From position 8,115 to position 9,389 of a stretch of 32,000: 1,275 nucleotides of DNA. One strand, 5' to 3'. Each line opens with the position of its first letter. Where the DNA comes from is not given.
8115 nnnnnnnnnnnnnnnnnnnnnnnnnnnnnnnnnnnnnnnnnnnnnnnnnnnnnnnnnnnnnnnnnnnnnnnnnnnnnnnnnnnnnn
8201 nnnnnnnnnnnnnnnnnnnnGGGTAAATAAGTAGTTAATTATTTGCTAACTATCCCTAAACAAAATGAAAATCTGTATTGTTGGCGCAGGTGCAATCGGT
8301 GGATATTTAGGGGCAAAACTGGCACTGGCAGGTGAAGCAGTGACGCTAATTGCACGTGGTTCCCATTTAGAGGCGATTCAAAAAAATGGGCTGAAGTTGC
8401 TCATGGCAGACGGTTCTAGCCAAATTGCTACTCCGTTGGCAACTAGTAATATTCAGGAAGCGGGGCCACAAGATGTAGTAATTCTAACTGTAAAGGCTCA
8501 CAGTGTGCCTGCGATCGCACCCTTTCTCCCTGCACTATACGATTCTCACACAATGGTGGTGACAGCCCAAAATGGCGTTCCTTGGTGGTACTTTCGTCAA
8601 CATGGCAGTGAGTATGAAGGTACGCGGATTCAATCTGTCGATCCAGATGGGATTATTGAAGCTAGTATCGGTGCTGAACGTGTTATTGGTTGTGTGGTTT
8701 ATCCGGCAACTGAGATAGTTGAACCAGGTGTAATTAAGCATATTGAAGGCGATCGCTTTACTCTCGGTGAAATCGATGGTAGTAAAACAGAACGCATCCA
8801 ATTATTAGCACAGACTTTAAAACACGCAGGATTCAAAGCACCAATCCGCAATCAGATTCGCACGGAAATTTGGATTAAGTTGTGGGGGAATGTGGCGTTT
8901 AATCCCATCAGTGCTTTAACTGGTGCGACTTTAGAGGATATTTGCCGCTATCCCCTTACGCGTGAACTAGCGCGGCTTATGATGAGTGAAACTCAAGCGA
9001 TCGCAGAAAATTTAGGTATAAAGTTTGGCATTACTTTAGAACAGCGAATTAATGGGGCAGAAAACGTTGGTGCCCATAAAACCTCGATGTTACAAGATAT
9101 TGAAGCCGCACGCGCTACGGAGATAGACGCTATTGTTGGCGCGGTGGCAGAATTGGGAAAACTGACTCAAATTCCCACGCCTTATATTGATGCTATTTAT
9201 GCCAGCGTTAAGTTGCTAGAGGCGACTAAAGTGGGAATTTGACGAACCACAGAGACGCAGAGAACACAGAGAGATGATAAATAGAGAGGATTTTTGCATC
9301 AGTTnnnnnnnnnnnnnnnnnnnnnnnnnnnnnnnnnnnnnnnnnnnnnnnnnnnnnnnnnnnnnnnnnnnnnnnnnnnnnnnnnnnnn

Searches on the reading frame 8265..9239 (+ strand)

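Call 54: search_protein_families(library=pfam, max_evalue=0.0001, proteins=[window:8265-9239:+])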
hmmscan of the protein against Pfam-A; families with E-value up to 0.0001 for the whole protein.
window:8265-9239:+ (325 aa): 3 families
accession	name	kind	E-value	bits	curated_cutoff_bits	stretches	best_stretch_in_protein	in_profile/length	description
PF08546.17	ApbA_C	-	1.5e-31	109.8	22.7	1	198-318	2-124/125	Ketopantoate reductase PanE/ApbA C terminal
PF02558.23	ApbA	-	3.3e-29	101.9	22.2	1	3-171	1-149/150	Ketopantoate reductase PanE/ApbA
PF03807.23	F420_oxidored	-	9.8e-05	23.3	21.6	0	2-103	1-93/94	NADP oxidoreductase coenzyme F420-dependent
